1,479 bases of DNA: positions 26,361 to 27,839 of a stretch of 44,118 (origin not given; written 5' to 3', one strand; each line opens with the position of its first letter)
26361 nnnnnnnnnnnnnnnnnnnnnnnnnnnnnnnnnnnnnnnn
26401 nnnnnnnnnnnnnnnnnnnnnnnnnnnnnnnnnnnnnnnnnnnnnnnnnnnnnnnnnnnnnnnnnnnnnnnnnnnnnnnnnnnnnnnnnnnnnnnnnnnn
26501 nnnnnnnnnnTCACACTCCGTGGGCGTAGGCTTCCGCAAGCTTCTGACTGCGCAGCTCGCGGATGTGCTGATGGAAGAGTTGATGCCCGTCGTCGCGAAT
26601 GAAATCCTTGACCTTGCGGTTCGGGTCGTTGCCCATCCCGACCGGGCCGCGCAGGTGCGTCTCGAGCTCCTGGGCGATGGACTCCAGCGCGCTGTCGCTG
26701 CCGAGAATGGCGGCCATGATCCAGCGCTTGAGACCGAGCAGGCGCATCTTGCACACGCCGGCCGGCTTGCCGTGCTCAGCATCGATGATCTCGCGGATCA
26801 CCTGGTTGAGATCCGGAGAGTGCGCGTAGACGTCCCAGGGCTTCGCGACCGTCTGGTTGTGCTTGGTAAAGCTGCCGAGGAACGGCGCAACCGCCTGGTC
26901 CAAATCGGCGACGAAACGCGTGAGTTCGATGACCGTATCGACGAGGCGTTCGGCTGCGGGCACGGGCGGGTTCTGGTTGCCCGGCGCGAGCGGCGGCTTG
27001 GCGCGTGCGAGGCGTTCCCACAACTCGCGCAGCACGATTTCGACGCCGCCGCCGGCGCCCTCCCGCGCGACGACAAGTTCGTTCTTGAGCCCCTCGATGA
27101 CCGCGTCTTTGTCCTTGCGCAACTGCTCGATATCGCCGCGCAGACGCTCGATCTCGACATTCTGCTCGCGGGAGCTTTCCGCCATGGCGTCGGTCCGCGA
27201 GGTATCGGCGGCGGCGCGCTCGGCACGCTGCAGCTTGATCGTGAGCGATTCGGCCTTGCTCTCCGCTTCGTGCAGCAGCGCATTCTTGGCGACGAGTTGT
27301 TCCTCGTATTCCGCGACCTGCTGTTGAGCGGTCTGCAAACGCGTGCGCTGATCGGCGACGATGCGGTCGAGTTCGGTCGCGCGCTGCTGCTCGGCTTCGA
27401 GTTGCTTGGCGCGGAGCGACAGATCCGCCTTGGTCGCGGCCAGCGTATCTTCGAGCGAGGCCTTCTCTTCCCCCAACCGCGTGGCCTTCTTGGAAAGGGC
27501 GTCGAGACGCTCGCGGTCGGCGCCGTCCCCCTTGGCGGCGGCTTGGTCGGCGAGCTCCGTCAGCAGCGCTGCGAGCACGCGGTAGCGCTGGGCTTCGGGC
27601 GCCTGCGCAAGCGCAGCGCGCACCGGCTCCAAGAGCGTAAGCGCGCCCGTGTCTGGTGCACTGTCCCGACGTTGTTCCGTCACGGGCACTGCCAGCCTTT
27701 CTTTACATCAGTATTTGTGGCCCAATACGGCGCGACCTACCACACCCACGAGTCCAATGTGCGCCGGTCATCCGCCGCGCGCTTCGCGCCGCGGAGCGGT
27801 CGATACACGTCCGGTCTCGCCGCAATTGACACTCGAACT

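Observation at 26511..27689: Coiled-coil protein in the Fha slot, translationally coupled to tssJ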

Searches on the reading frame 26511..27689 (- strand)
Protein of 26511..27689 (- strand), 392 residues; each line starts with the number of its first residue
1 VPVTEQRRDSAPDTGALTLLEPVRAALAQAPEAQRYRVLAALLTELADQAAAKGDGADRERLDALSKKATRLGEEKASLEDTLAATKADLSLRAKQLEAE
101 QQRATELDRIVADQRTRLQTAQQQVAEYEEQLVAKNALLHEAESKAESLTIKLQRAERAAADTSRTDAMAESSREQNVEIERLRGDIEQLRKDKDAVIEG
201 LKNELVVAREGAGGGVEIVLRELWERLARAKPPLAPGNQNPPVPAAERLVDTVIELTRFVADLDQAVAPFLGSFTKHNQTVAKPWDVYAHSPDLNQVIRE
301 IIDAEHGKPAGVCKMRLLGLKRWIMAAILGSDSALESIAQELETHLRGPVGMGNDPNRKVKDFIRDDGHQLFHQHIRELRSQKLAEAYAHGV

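Call 6: search_protein_families(library=pfam, proteins=[window:26511-27689:-], max_evalue=0.01)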
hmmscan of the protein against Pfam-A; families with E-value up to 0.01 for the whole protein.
window:26511-27689:- (392 aa): 0 families

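Call 7: search_protein_families(library=ncbifam, proteins=[window:26511-27689:-], max_evalue=0.01)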
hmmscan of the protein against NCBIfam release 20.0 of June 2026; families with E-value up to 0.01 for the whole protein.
window:26511-27689:- (392 aa): 4 families
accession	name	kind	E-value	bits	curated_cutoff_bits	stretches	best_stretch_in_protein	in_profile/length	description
NF045487.1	ASRP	equivalog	2.1e-05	23.4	300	1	59-195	316-439/593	archaea-specific SMC-related protein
TIGR02169.1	SMC_prok_A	equivalog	0.00013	19.8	729.4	1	53-192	394-533/1165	chromosome segregation protein SMC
TIGR02168.1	SMC_prok_B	equivalog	0.00014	19.8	567.35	1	56-202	731-878/1181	chromosome segregation protein SMC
NF038350.1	taxis_HmpF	equivalog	0.0011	17.4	200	1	63-184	214-336/553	pilus motility taxis protein HmpF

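Call 9: find_homologous_proteins(query=window:26511-27689:-)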
Query window:26511-27689:- (392 aa): 40 proteins with E <= 0.001 among 8000 candidates.
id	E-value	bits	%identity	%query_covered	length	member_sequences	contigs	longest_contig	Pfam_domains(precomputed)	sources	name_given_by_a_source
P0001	1.3e-243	826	99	100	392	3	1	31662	-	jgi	-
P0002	8.8e-219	744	89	100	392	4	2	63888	-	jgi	jgi:hypothetical protein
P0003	2.0e-164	565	69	100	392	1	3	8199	-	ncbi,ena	-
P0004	1.1e-159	550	67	100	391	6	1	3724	PF21007.3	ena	-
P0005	3.8e-152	525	65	100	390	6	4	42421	PF21007.3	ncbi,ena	-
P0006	1.9e-149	516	64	97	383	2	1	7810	-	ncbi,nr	ncbi:MAG: hypothetical protein KAY37_04310 [Phycisphaerae bacterium]|nr:hypothetical protein [Phycis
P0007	6.6e-141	488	63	97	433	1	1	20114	-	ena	-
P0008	3.4e-139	483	59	100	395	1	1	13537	-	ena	-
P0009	5.5e-139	482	59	99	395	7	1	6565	-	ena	-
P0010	6.4e-138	478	62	95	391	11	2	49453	-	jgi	-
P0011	1.3e-136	474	62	95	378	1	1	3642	-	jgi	jgi:hypothetical protein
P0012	6.4e-136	472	62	100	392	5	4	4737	-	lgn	-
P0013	4.8e-135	469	59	100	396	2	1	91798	-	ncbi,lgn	-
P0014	1.4e-134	467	61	98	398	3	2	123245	-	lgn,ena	-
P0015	2.9e-134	466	57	100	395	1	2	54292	-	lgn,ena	-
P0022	5.5e-121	423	55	98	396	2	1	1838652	-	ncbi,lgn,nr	ncbi:MAG: hypothetical protein IPM18_04470 [Phycisphaerales bacterium]|nr:hypothetical protein [Phyc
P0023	2.6e-120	420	56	95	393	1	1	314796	PF09762.15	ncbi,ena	-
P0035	3.6e-95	338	48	97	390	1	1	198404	PF09762.15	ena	-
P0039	7.6e-88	314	45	95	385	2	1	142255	-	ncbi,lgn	-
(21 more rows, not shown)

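Call 13: search_solved_structures(query=A1, max_evalue=1)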
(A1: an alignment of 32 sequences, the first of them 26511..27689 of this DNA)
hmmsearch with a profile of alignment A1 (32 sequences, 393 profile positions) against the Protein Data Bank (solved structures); distinct sequences matched with E-value up to 1: 7.
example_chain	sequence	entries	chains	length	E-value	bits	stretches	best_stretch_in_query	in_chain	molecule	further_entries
9cuy_c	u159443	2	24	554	0.068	15.6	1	128-207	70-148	Short tail fiber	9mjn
9tlw_A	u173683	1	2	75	0.099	15.1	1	34-88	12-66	Sc-apCC-2-MCL-1-4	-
1go4_E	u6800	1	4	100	0.28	13.6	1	59-127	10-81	Mitotic spindle assembly checkpoint protein MAD1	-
2kk9_A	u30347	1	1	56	0.43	13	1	93-134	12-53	M protein, serotype 5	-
3mq7_A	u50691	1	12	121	0.48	12.8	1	102-195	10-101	Bone marrow stromal antigen 2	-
9sob_W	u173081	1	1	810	0.58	12.6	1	102-220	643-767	Nuclear pore complex protein NUP88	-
8th8_S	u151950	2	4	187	0.72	12.3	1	88-228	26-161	Coiled-coil domain-containing protein 153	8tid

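Call 14: find_encoding_contigs(protein=P0022, flank=10000, max_places=2)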
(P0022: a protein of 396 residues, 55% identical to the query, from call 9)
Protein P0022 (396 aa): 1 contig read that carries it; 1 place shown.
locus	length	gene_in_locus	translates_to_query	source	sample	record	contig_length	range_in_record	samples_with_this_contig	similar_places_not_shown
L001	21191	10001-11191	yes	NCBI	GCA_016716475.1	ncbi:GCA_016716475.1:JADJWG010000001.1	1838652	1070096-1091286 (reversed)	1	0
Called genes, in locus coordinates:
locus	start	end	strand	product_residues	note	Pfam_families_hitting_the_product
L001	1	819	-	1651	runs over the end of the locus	PF02412:TSP_3 (weak)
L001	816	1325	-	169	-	-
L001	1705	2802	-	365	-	-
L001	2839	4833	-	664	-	-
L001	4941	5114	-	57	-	-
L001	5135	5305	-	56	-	-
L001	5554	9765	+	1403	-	-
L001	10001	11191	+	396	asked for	-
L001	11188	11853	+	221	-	-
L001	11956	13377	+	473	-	PF05936:T6SS_VasE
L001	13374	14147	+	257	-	PF09850:DotU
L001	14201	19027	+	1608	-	PF14331:IcmF-related_N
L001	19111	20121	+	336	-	-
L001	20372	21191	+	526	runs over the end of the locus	PF06812:ImpA_N, PF16989:T6SS_VasJ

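Call 15: find_encoding_contigs(protein=P0039, flank=10000, max_places=2)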
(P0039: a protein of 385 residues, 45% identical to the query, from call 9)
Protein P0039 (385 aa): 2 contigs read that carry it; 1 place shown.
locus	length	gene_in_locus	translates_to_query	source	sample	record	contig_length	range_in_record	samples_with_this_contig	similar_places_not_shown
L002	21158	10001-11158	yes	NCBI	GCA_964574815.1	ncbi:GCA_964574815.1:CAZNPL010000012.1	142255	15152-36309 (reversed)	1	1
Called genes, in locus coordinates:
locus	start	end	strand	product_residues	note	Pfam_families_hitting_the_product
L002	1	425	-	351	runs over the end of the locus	-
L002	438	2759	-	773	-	-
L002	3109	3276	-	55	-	-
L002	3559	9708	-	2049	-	-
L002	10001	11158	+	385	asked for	-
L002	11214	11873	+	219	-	-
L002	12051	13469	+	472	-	PF05936:T6SS_VasE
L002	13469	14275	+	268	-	PF09850:DotU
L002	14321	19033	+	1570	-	PF14331:IcmF-related_N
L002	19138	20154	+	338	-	PF09867:TagF_N (weak)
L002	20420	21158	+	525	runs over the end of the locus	PF06812:ImpA_N, PF16989:T6SS_VasJ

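Call 16: find_encoding_contigs(protein=P0035, flank=10000, max_places=2)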
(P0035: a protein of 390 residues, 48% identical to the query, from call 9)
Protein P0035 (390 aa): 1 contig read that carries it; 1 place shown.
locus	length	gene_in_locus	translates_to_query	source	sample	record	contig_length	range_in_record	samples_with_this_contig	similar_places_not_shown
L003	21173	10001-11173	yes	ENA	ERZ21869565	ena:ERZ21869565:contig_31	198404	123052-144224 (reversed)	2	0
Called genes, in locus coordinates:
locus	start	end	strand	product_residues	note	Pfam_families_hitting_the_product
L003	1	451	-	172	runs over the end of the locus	-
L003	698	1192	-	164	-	-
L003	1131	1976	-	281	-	PF05048:NosD (faint), PF13229:Beta_helix (weak), PF02415:Chlam_PMP (faint), PF13229:Beta_helix (weak)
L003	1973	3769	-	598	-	PF22842:Pel9A-like_beta_helix, PF13229:Beta_helix, PF02415:Chlam_PMP (faint), PF13229:Beta_helix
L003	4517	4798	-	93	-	-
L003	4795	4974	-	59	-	-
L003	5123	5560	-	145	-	-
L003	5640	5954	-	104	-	-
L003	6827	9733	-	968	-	PF03781:FGE-sulfatase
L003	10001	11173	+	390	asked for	PF09762:CCDC93_CC (weak)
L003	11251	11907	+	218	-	-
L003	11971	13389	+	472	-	PF05936:T6SS_VasE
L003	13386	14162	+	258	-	PF09850:DotU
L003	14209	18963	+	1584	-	PF14331:IcmF-related_N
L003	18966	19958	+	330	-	PF09867:TagF_N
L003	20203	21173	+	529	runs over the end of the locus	PF06812:ImpA_N, PF16989:T6SS_VasJ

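Call 17: find_encoding_contigs(protein=P0023, flank=10000, max_places=2)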
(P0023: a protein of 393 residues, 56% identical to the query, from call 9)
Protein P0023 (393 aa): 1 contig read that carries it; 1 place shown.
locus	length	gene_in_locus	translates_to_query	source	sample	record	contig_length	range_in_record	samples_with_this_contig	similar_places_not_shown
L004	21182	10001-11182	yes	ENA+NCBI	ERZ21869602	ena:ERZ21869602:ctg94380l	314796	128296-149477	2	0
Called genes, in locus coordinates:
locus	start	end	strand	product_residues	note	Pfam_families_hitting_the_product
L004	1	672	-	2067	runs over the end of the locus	PF02369:Big_1, PF09134:Invasin_D3, PF02369:Big_1, PF09134:Invasin_D3, PF02369:Big_1, PF09134:Invasin_D3, PF02369:Big_1, PF09134:Invasin_D3, +6 more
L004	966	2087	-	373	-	-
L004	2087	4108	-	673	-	-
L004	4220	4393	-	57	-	-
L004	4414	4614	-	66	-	-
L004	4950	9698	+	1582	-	PF00069:Pkinase (faint), PF02369:Big_1, PF09134:Invasin_D3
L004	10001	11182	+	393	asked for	PF09762:CCDC93_CC (weak)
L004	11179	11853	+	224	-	-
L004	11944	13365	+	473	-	PF05936:T6SS_VasE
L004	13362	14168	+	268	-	PF09850:DotU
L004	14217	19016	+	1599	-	PF14331:IcmF-related_N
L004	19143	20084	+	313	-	-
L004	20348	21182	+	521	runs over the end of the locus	PF06812:ImpA_N, PF16989:T6SS_VasJ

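Call 18: predict_structure(alignment_id=A1)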
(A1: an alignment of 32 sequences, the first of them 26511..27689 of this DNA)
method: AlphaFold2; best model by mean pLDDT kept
length: 392 residues; sequences in the alignment: 32
mean_pLDDT: 74.9   pTM: 0.33
mean pLDDT of the five models: 74.9, 74.5, 73.8, 73.1, 72.3
residues with pLDDT >= 90: 74; 70-90: 210; 50-70: 73; < 50: 35
segments of 3 or more residues with pLDDT < 50: 1-13, 53-56, 274-287
pLDDT, mean of each block of 10 residues (from residue 1): 35 57 78 82 73 50 77 91 94 95 96 96 96 94 91 74 55 79 87 87 68 62 76 69 74 77 69 48 48 70 71 77 75 78 79 75 71 76 73 44
secondary structure, 60 per line:
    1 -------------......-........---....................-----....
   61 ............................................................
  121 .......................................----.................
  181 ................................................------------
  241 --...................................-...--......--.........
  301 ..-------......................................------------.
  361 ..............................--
elements in order: H14-19 H21-28 H32-51 H57-159 H164-228 H243-277 H284-289 H292-302 H310-347 H360-390

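Call 24: fold_search(model_id=the predicted structure, library=pdb)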
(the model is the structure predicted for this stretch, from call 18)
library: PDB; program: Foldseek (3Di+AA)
matches with E <= 10: 73; with E <= 0.001: 0
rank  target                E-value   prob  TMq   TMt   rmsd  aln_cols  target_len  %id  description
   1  7u8o_B                1.3e+00  0.08  0.10  0.08  11.9       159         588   11  Structure of porcine V-ATPase with mEAK7 and SidK, Rotary state 2 (released 2022-07-06)
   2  3q5e_E                1.6e+00  0.10  0.10  0.10  13.1       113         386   11  crystal structure of human Atlastin-1 (residues 1-447) bound to GDP, crystal form 2 (released 2011-01-19)
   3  6vj5_B                1.8e+00  0.09  0.12  0.22  23.1       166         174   13  Structure of PE25-PPE41(A124L) in complex with EspG5 chaperone from the type VII (ESX-5) secretion system (released 2021-01-27)
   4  6b9e_B                1.9e+00  0.10  0.10  0.10  15.0       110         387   12  Human ATL1 mutant - R77A / F151S bound to GDP (released 2017-12-06)
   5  6b9e_A                1.9e+00  0.09  0.10  0.10  13.8       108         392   10  Human ATL1 mutant - R77A / F151S bound to GDP (released 2017-12-06)
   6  8to0_GY               1.9e+00  0.08  0.12  0.16  30.8       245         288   16  48-nm repeating structure of doublets from mouse sperm flagella (released 2023-11-01)
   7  7y5b_d                1.9e+00  0.08  0.13  0.12  45.6       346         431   13  Cryo-EM structure of F-ATP synthase from Mycolicibacterium smegmatis (rotational state 1) (released 2022-11-23)
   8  3plt_C                1.9e+00  0.06  0.10  0.16  22.9       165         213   12  Crystal structure of Lsp1 from Saccharomyces cerevisiae (released 2011-06-22)
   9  1i4t_A                2.2e+00  0.03  0.08  0.16  26.8       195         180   11  CRYSTAL STRUCTURE ANALYSIS OF RAC1-GMPPNP IN COMPLEX WITH ARFAPTIN (released 2001-05-16)
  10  2rai_B                2.3e+00  0.07  0.10  0.11  21.7       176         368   10  The PX-BAR membrane remodeling unit of Sorting Nexin 9 (released 2007-12-11)
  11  4kxr_B                2.3e+00  0.06  0.12  0.22  25.4       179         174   13  Structure of the Mycobacterium tuberculosis type VII secretion system chaperone EspG5 in complex with PE25-PPE41 dimer (released 2014-05-28)
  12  3plt_A                2.5e+00  0.06  0.10  0.16  23.6       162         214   17  Crystal structure of Lsp1 from Saccharomyces cerevisiae (released 2011-06-22)
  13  9fqr_FA               2.6e+00  0.07  0.12  0.15  35.1       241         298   13  96-nm repeat of axonemal doublet microtubules from bovine sperm (released 2025-03-26)
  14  8u5a_A                2.7e+00  0.04  0.09  0.18  21.9       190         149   14  Improving protein expression, stability, and function with ProteinMPNN (released 2024-01-17)
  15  4w4k_B                2.9e+00  0.07  0.11  0.22  22.2       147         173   12  Crystal structure of a PE25-PPE41 heterodimer from a type VII secretion system of M. tuberculosis (released 2014-10-01)
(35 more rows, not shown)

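Call 31: find_related_loci(query=A1, collection=genome_contigs, flank=10000)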
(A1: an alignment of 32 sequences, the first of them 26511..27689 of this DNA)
Query A1 (392 aa) in genome_contigs; peptide patterns used: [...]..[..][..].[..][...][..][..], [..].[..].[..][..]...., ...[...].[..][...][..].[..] (x = any residue, [..] = any of these).
254 stretches matched a pattern; 28 encode a relative of the query (tblastn E <= 1e-3); 27 distinct loci.
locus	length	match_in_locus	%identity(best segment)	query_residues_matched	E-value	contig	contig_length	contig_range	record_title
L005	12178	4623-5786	64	5-392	6e-153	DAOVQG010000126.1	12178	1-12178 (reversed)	MAG TPA_asm: Phycisphaerales bacterium isolate CSMAG_1569 CSMAG_1569_k141_2301298_length_12178_cov_19.0000, whole genome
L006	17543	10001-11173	56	1-390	1e-134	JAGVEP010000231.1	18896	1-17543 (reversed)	MAG: Phycisphaerae bacterium isolate DeMMO2_9 c_000000044816, whole genome shotgun sequence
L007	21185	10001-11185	59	1-391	3e-134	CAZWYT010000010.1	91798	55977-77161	MAG TPA_asm: uncultured Planctomycetales bacterium isolate binchicken_co119_111 genome assembly, contig: NODE_196_length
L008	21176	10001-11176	60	6-391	1e-130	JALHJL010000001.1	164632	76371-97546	MAG: Phycisphaerales bacterium isolate 7-NCT_044 scaffold_14, whole genome shotgun sequence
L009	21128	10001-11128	56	20-392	2e-130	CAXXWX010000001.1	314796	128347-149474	MAG: Phycisphaerae bacterium isolate e6993cc0-709b-411a-8bd5-6f5b4bf9d55c genome assembly, contig: contig_1, whole genom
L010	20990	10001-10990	65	62-391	2e-130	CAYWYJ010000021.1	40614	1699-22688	MAG TPA_asm: uncultured Planctomycetales bacterium isolate SRP278314_co1_339 genome assembly, contig: NODE_1241_length_4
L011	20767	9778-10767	64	62-391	1e-129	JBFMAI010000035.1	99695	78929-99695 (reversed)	MAG: Planctomycetota bacterium isolate MAG134 MAG134_35, whole genome shotgun sequence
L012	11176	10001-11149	55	5-390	1e-124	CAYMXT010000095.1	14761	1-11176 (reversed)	MAG TPA_asm: uncultured Planctomycetales bacterium isolate binchicken_co16_147 genome assembly, contig: NODE_6842_length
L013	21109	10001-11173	67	1-392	8e-165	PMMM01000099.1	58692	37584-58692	MAG: Phycisphaerales bacterium isolate fen_1342 73.20100900_E1D.52_contig_235, whole genome shotgun sequence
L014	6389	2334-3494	50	3-391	4e-107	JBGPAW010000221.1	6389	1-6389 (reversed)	MAG: Phycisphaerae bacterium isolate OBJ_0618_130150_12 k141_6827579_length_6389_cov_22.0000, whole genome shotgun seque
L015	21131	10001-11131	49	16-391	6e-105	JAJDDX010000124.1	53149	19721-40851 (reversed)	MAG: Phycisphaerae bacterium isolate OFTM243 OFTM243_123, whole genome shotgun sequence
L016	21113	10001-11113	49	19-389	3e-104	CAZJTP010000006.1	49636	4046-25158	MAG TPA_asm: uncultured Phycisphaeraceae bacterium isolate binchicken_co116_291 genome assembly, contig: NODE_526_length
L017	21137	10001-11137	50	8-388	1e-100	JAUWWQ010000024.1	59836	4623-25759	MAG: Planctomycetota bacterium isolate CSMAG_2662 CSMAG_2662_k127_4861263_length_59836_cov_23.0284, whole genome shotgun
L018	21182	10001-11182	43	1-391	7e-99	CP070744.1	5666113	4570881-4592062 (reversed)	MAG: Phycisphaerales bacterium isolate bin37 chromosome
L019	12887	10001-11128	45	19-391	1e-98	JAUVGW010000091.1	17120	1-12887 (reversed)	MAG: Phycisphaerae bacterium isolate CSMAG_386 CSMAG_386_k141_1136303_length_17120_cov_7.8836, whole genome shotgun sequ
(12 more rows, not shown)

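Call 55: search_protein_families(library=pfam, proteins=[L003:6827-9733:-, L002:3559-9708:-], max_evalue=1)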
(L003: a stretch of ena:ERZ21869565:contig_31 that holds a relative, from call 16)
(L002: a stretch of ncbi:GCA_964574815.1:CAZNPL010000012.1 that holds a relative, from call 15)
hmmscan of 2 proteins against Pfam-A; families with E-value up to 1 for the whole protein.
L003:6827-9733:- (968 aa): 2 families
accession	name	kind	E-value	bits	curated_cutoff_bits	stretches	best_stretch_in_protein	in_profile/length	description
PF03781.23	FGE-sulfatase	-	2.2e-13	50.9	23.3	1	759-962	34-254/255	Sulfatase-modifying factor enzyme 1-like domain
PF00069.31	Pkinase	-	0.00091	19.1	31.7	1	42-280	58-259/263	Protein kinase domain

L002:3559-9708:- (2049 aa): 0 families
